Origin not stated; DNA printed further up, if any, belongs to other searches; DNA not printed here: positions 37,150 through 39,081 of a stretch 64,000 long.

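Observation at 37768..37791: HAL-family lyase with the MIO-forming Ala-Ser-Gly triad deleted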

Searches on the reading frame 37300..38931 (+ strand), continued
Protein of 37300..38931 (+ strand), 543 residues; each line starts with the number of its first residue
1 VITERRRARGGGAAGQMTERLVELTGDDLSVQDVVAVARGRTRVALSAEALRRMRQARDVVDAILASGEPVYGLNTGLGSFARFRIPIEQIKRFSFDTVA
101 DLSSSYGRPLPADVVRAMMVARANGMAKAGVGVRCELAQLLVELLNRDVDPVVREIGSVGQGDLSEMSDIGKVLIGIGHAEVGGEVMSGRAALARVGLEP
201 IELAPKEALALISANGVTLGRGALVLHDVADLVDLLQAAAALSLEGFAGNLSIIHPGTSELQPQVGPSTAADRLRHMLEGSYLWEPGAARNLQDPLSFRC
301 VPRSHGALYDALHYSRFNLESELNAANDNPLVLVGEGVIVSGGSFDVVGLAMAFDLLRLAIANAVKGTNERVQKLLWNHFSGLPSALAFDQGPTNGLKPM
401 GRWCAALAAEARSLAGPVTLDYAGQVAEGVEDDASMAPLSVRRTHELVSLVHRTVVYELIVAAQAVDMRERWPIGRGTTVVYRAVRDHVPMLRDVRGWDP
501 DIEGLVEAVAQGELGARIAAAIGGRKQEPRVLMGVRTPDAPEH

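Call 31: find_encoding_contigs(protein=P0001, flank=10000, max_places=4)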
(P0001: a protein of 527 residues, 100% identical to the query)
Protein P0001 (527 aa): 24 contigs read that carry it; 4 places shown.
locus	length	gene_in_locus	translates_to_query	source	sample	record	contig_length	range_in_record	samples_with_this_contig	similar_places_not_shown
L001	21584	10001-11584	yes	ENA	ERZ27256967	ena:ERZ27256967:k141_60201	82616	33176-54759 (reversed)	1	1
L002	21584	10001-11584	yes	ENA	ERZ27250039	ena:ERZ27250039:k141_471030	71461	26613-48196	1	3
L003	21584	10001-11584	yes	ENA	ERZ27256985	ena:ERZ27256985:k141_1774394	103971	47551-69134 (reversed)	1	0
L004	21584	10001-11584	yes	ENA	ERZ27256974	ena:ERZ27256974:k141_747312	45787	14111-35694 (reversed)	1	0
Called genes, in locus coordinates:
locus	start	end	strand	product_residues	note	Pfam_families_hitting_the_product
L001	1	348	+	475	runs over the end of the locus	PF00370:FGGY_N, PF02782:FGGY_C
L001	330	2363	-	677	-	PF00005:ABC_tran, PF13191:AAA_16 (faint), PF00004:AAA (faint), PF02463:SMC_N (weak), PF13304:AAA_21 (faint), PF08352:oligo_HPY, PF00005:ABC_tran, PF08352:oligo_HPY, +1 more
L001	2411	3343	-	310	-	PF12911:OppC_N (weak), PF00528:BPD_transp_1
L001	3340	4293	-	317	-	PF19300:BPD_transp_1_N, PF00528:BPD_transp_1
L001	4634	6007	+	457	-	PF01979:Amidohydro_1, PF07969:Amidohydro_3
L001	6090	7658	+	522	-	PF17391:Urocanase_N, PF01175:Urocanase, PF17392:Urocanase_C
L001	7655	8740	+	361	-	PF06032:S-Me-THD_N, PF20906:S-Me-THD_C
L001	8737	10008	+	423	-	PF04389:Peptidase_M28 (weak), PF01546:Peptidase_M20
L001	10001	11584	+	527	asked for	PF00221:Lyase_aromatic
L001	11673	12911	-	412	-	PF07690:MFS_1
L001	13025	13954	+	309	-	PF00126:HTH_1, PF03466:LysR_substrate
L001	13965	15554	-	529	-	PF00909:Ammonium_transp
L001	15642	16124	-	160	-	-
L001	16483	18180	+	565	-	PF01268:FTHFS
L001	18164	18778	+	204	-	PF04961:FTCD_C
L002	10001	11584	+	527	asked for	PF00221:Lyase_aromatic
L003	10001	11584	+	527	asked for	PF00221:Lyase_aromatic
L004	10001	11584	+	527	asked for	PF00221:Lyase_aromatic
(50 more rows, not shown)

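Call 32: search_protein_representatives(protein=window:37348-38928:+)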
Query: 527 residues. Proteins with E-value up to 0.001 (for the whole library): 9508; up to 1e-10: 4886; up to 1e-30: 1498. The best 150 are listed.
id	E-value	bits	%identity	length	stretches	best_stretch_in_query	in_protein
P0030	5.6e-243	823.8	75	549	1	2-511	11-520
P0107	1.5e-193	660.7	63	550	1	6-523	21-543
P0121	4.9e-123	428.2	45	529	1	7-498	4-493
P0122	1.5e-116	406.7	51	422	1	102-514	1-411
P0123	4.1e-108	379.0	44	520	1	6-458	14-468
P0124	1.6e-105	370.4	43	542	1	1-502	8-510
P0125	3.6e-101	356.0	63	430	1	97-374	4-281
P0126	4.3e-101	355.8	46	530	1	10-460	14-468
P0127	7.2e-101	355.0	43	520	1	8-507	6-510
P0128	5.6e-97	342.2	43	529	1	4-455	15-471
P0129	4.6e-96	339.2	47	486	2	180-483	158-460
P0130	1.8e-95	337.2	40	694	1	6-500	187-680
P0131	2.8e-95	336.6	42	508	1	9-501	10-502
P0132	6.8e-94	332.0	38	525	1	5-501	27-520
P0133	1.5e-93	330.9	43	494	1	7-475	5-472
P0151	1.5e-81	291.3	39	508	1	12-491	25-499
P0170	5.9e-78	279.5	41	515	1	13-466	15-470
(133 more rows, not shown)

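Call 37: find_related_loci(query=A1, collection=genome_contigs, flank=10000)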
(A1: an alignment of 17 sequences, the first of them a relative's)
Query A1 (527 aa) in genome_contigs; peptide patterns used: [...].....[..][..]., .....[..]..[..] (x = any residue, [..] = any of these).
348 stretches matched a pattern; 324 encode a relative of the query (tblastn E <= 1e-3); the best 80 are kept; 80 distinct loci.
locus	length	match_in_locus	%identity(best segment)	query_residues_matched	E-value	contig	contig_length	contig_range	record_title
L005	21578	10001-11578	89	1-526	0e+0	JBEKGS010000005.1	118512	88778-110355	MAG: Acidimicrobiales bacterium isolate SPRUCE 259 SPRUCE_259_5, whole genome shotgun sequence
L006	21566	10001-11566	90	1-523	0e+0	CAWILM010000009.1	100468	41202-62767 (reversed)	MAG: uncultured Acidimicrobiaceae bacterium isolate MFD03323.bin.2.48 genome assembly, contig: contig_25191, whole genom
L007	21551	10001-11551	88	1-517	0e+0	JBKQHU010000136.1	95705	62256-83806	MAG: Acidimicrobiales bacterium isolate BAr1A1B1C__bin_122 BAr1A1B1C_000000311906, whole genome shotgun sequence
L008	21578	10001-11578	87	1-525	0e+0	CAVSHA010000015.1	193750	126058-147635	MAG: uncultured Acidimicrobiaceae bacterium isolate MFD01476.bin.2.29 genome assembly, contig: contig_17017, whole genom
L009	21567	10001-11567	92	1-523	0e+0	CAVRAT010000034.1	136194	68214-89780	MAG: uncultured Acidimicrobiaceae bacterium isolate MFD04492.bin.2.85 genome assembly, contig: contig_8738, whole genome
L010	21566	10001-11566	85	1-521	0e+0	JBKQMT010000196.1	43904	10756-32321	MAG: Acidimicrobiales bacterium isolate LABRr1A1B1C__bin_78 LABRr1A1B1C_000000355622, whole genome shotgun sequence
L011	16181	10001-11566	85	1-521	0e+0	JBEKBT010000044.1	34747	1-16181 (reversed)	MAG: Acidimicrobiales bacterium isolate SPRUCE 142 SPRUCE_142_44, whole genome shotgun sequence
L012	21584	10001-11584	82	1-527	0e+0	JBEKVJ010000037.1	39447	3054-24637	MAG: Acidimicrobiales bacterium isolate SPRUCE 601 SPRUCE_601_37, whole genome shotgun sequence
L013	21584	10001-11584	80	1-527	0e+0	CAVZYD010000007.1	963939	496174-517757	MAG: uncultured Acidimicrobiaceae bacterium isolate MFD01828.bin.2.85 genome assembly, contig: contig_15577, whole genom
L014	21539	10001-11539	82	1-513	0e+0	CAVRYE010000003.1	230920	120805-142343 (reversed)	MAG: uncultured Acidimicrobiaceae bacterium isolate MFD04780.bin.1.197 genome assembly, contig: contig_11006, whole geno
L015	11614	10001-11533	76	1-511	0e+0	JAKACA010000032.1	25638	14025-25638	MAG: Actinomycetes bacterium isolate WH2.bin64 NODE_3116_length_25638_cov_2.030105, whole genome shotgun sequence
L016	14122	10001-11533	76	1-511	0e+0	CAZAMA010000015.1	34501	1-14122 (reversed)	MAG TPA_asm: uncultured Acidimicrobiaceae bacterium isolate SRP226684_co1_16 genome assembly, contig: NODE_724_length_34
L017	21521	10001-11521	79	5-511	0e+0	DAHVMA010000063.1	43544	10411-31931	MAG TPA_asm: Acidimicrobiaceae bacterium isolate clean538 k141_209949, whole genome shotgun sequence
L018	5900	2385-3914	75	2-511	0e+0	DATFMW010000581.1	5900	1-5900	MAG TPA_asm: Gaiellaceae bacterium isolate SMAG_U9235 k141_557627, whole genome shotgun sequence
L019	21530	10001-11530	76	2-511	0e+0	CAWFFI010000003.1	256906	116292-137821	MAG: uncultured Actinomycetes bacterium isolate MFD02416.bin.2.241 genome assembly, contig: contig_30069, whole genome s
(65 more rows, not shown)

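Call 41: search_dna_similar(query=window:37348-38928:+, collection=plasmids, mode=protein, max_rows=30, max_evalue=1e-30)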
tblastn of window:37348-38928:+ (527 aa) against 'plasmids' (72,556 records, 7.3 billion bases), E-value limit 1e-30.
Records with a match: 842; places in all: 996; records where one place covers at least 80% of the query: 814.
Best place of each record, by identity: <60% 842.
By first word of the organism name: Rhizobium 215; Klebsiella 119; Sinorhizobium 101; Ralstonia 101; Streptomyces 25; Agrobacterium 23; Leisingera 18; Priestia 17; Enterobacter 14; Escherichia 12; and 86 more.
By predicted mobility (MOB-suite, as given by PLSDB): non-mobilizable 433; mobilizable 256; conjugative 153.
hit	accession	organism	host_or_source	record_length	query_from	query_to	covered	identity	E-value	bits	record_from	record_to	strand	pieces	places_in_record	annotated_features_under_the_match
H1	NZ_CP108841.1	Streptomyces chartreusis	-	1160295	6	489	92%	41.3%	8e-65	236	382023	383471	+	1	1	none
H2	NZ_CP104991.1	Rhizobium sp. CC-CFT758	cell culture,agricultural soil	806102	6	497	93%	39.2%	6e-64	233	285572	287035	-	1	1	hutH: histidine ammonia-lyase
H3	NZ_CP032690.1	Rhizobium sp. CCGE532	Phaseolus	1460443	2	497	94%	38.6%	1e-67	244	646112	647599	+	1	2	record has no annotation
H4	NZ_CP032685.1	Rhizobium sp. CCGE531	Phaseolus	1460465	2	497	94%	38.6%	1e-67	244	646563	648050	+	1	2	record has no annotation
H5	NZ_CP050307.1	Rhizobium lusitanum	Oxytropis pumilio,cell culture,root ...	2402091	5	493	93%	39.0%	2e-71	255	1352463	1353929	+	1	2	none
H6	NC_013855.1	Azospirillum sp. B510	-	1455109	30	498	89%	40.4%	4e-51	195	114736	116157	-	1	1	record has no annotation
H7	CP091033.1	Sinorhizobium sp. B11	soybean,TY,soil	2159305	8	486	91%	39.5%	1e-65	238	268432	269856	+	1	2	histidine ammonia-lyase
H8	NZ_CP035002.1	Rhizobium acidisoli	Phaseolus vulgaris,root nodule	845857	1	489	93%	38.4%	2e-62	228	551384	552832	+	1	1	hutH: histidine ammonia-lyase | ornithine cyclodeaminase family protein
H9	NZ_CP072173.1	Rhizobium sp. AB2/73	Phyla canescens,cell culture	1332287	1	495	94%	37.8%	2e-63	232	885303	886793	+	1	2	record has no annotation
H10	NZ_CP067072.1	Rhizobium sp. AB2/73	Phyla canescens,cell culture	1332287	1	495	94%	37.8%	2e-63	232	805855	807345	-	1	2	record has no annotation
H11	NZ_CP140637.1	Rhizobium indigoferae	Indigofera amblyantha,Pure culture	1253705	14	496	92%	38.2%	3e-65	237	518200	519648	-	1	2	record has no annotation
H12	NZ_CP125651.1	Rhizobium sp. BT04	Phaseolus vulgaris,Pure culture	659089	6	496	93%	37.4%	5e-61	224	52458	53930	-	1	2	hutH: histidine ammonia-lyase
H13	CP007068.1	Rhizobium leguminosarum bv. trifolii CB782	plant root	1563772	14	496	92%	38.0%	2e-65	238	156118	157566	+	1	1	histidine ammonia-lyase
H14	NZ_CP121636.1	Rhizobium leguminosarum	Trifolium ambiguum,cell culture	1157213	14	496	92%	38.0%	4e-64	234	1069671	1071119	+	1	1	record has no annotation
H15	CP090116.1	Rhizobium leguminosarum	Trifolium ambiguum,Cell culture,Plant ...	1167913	14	496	92%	38.0%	4e-64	234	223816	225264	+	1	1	histidine ammonia-lyase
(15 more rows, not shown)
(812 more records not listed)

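Call 42: get_annotated_region(hit=H5, flank=9000)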
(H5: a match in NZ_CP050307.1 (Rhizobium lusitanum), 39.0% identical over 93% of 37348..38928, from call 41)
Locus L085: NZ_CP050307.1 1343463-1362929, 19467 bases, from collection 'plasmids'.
description: Rhizobium lusitanum strain 629 plasmid p_1, complete sequence
organism: Rhizobium lusitanum (NCBI taxid 293958)
taxonomy: Bacteria; Pseudomonadota; Alphaproteobacteria; Hyphomicrobiales; Rhizobiaceae; Rhizobium; Rhizobium lusitanum
host: -; source: Oxytropis pumilio,cell culture,root nodule; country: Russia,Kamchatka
typing (MOB-suite, as given by PLSDB): non-mobilizable
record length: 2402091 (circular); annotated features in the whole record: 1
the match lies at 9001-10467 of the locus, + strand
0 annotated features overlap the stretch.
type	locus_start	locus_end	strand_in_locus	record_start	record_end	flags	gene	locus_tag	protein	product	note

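Call 43: get_annotated_region(hit=H1, flank=9000)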
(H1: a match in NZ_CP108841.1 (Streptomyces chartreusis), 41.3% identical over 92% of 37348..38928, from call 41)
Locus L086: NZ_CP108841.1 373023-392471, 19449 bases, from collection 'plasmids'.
description: Streptomyces chartreusis strain NBC_00851 plasmid unnamed1, complete sequence
organism: Streptomyces chartreusis (NCBI taxid 1969)
taxonomy: Bacteria; Actinomycetota; Actinomycetes; Kitasatosporales; Streptomycetaceae; Streptomyces; Streptomyces chartreusis
host: -; source: -; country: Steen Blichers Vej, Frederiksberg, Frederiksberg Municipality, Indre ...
typing (MOB-suite, as given by PLSDB): non-mobilizable
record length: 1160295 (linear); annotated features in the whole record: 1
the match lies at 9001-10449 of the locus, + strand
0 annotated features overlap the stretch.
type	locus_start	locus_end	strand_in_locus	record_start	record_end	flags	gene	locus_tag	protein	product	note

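Call 51: predict_structure(alignment_id=A1)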
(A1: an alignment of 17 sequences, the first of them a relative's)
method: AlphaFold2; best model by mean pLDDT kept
length: 527 residues; sequences in the alignment: 17
mean_pLDDT: 82.1   pTM: 0.85
mean pLDDT of the five models: 82.1, 79.7, 77.5, 76.9, 76.4
residues with pLDDT >= 90: 260; 70-90: 149; 50-70: 78; < 50: 40
segments of 3 or more residues with pLDDT < 50: 57-68, 87-89, 142-146, 513-527
pLDDT, mean of each block of 10 residues (from residue 1): 81 95 96 95 88 58 44 64 56 88 92 87 96 88 57 89 93 96 86 75 92 94 96 88 79 92 94 75 91 94 89 77 65 87 96 93 80 55 86 93 72 58 88 95 94 93 95 75 85 88 82 38 35
secondary structure, 60 per line:
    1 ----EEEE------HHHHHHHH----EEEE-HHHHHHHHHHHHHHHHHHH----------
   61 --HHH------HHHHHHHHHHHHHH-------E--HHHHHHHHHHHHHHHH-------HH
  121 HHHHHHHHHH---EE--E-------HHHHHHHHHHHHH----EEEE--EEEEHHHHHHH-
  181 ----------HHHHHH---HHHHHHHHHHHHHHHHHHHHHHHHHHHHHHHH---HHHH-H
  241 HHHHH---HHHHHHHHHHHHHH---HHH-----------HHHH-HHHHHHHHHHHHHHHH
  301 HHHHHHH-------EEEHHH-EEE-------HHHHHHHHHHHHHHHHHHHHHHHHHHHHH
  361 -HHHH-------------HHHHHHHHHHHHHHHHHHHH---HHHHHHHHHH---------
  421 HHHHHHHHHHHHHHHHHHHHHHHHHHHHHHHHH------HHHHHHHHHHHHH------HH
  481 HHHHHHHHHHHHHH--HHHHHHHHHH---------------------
elements in order: E5-8 H15-22 E27-30 H32-50 H72-85 H96-111 H119-130 H146-158 E163-166 E169-172 H173-179 H191-196 H200-231 H235-238 H240-245 H249-262 H280-283 H285-307 E315-317 E322-324 H332-360 H362-365 H379-398 H402-411 H421-453 H460-472 H479-494 H497-506

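Call 53: fold_search(model_id=the predicted structure, library=pdb)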
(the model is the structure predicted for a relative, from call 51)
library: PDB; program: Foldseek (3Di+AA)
matches with E <= 10: 523; with E <= 0.001: 90
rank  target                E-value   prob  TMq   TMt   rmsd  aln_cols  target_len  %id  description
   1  6s7j_A                3.3e-31  1.00  0.88  0.93   2.8       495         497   30  Native crystal structure of ergothioneine degrading enzyme Ergothionase from Treponema denticola (released 2019-07-17)
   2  6s7j_C                2.2e-30  1.00  0.87  0.93   2.8       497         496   30  Native crystal structure of ergothioneine degrading enzyme Ergothionase from Treponema denticola (released 2019-07-17)
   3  6s7j_F                4.5e-30  1.00  0.88  0.93   2.8       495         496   30  Native crystal structure of ergothioneine degrading enzyme Ergothionase from Treponema denticola (released 2019-07-17)
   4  1eb4                  8.8e-29  1.00  0.86  0.89   3.5       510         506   31  Histidine Ammonia-Lyase (HAL) Mutant F329A from Pseudomonas putida (released 2002-02-21)
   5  1b8f                  1.5e-28  1.00  0.85  0.89   3.1       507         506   31  Histidine ammonia-lyase (HAL) from Pseudomonas putida (released 1999-05-06)
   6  1gkj                  1.9e-28  1.00  0.86  0.89   3.4       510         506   31  Histidine Ammonia-Lyase (HAL) Mutant Y280F from Pseudomonas putida (released 2002-04-05)
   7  1gk2_A                3.0e-28  1.00  0.85  0.88   3.7       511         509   32  Histidine Ammonia-Lyase (HAL) Mutant F329G from Pseudomonas putida (released 2002-02-21)
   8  2ohy_B                3.7e-28  1.00  0.86  0.86   4.0       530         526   29  X-ray Crystal Structure of Tyrosine Aminomutase from streptomyces globisporus (released 2007-06-12)
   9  7tqr                  4.4e-28  1.00  0.82  0.90   4.4       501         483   28  Crystal Structure of histidine ammonia lyase from Thermoplasma acidophilum (released 2022-04-06)
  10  1gk3                  6.5e-28  1.00  0.86  0.89   3.4       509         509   31  Histidine Ammonia-Lyase (HAL) Mutant D145A from Pseudomonas putida (released 2002-02-21)
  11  3kdy_A                2.2e-27  1.00  0.85  0.85   4.1       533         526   29  X-ray crystal structure of tyrosine aminomutase mutant construct (released 2010-07-07)
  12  3kdz_A                3.1e-27  1.00  0.87  0.87   3.9       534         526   29  X-ray crystal structure of a tyrosine aminomutase mutant construct with bound ligand (released 2010-07-07)
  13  2ohy_A                2.5e-26  1.00  0.86  0.86   4.2       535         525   28  X-ray Crystal Structure of Tyrosine Aminomutase from streptomyces globisporus (released 2007-06-12)
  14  6v6h_C                1.2e-25  1.00  0.81  0.84   3.7       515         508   28  Crystal structure of histidine ammonia-lyase from Trypanosoma cruzi (released 2020-06-10)
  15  6v6h_A                2.4e-25  1.00  0.82  0.85   3.7       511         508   28  Crystal structure of histidine ammonia-lyase from Trypanosoma cruzi (released 2020-06-10)
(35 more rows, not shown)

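Call 63: find_encoding_contigs(protein=P0121, flank=8000, max_places=2)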
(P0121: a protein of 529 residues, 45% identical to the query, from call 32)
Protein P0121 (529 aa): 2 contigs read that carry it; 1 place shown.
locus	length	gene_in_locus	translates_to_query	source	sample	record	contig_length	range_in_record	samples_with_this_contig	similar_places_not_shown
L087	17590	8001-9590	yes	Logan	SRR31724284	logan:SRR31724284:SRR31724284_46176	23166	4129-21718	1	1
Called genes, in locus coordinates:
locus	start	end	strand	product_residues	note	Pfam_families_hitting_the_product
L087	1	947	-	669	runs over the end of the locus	PF00069:Pkinase, PF07714:PK_Tyr_Ser-Thr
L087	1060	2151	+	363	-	-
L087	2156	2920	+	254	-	PF07610:DUF1573, PF22544:HYDIN_VesB_CFA65-like_Ig, PF13442:Cytochrome_CBB3, PF00034:Cytochrom_C (weak)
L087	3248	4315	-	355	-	PF02729:OTCace_N, PF00185:OTCace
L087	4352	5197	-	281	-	PF00696:AA_kinase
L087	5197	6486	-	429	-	PF01960:ArgJ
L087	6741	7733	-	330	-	PF01118:Semialdhyde_dh, PF22698:Semialdhyde_dhC_1, PF02774:Semialdhyde_dhC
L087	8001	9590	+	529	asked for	PF00221:Lyase_aromatic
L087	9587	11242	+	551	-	PF17391:Urocanase_N, PF01175:Urocanase, PF17392:Urocanase_C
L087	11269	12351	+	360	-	PF06032:S-Me-THD_N, PF20906:S-Me-THD_C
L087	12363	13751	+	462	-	PF01979:Amidohydro_1, PF07969:Amidohydro_3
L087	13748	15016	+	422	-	PF04389:Peptidase_M28, PF01546:Peptidase_M20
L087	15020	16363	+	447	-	PF00083:Sugar_tr, PF07690:MFS_1, PF00083:Sugar_tr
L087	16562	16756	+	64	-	-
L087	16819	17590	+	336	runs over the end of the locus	PF00291:PALP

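Call 64: find_encoding_contigs(protein=P0123, flank=8000, max_places=1)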
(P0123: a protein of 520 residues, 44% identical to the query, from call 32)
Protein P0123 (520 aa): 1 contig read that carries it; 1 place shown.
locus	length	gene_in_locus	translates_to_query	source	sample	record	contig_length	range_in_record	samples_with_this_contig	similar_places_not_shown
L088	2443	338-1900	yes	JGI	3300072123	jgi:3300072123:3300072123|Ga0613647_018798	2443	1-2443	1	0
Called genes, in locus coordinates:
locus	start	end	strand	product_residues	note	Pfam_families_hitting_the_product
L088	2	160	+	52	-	?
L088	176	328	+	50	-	-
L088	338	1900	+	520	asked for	PF00221:Lyase_aromatic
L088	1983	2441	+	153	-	?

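Call 65: find_encoding_contigs(protein=P0131, flank=8000, max_places=1)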
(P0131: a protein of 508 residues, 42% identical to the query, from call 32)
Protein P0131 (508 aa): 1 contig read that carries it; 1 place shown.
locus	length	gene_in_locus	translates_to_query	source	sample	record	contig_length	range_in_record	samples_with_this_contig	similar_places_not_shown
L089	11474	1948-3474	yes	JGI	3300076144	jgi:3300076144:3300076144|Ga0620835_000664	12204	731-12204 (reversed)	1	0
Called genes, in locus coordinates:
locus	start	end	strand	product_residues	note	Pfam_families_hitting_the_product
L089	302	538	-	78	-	-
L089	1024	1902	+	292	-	PF04069:OpuAC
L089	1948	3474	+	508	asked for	PF00221:Lyase_aromatic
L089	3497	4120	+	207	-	PF00528:BPD_transp_1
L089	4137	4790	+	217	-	PF00528:BPD_transp_1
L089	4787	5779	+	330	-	PF00005:ABC_tran, PF13304:AAA_21 (faint)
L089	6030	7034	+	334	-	PF02423:OCD_Mu_crystall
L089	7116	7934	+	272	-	PF12974:Phosphonate-bd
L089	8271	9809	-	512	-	PF00221:Lyase_aromatic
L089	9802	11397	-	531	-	PF02028:BCCT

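Call 66: find_encoding_contigs(protein=P0151, flank=8000, max_places=1)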
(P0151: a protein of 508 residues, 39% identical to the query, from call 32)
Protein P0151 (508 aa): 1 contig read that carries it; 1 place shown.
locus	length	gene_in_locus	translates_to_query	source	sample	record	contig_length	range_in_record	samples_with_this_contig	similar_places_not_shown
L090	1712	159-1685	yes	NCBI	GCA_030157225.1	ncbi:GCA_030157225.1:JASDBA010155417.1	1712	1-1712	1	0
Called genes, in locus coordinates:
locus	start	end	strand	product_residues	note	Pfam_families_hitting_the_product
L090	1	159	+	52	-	?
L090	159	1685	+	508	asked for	PF00221:Lyase_aromatic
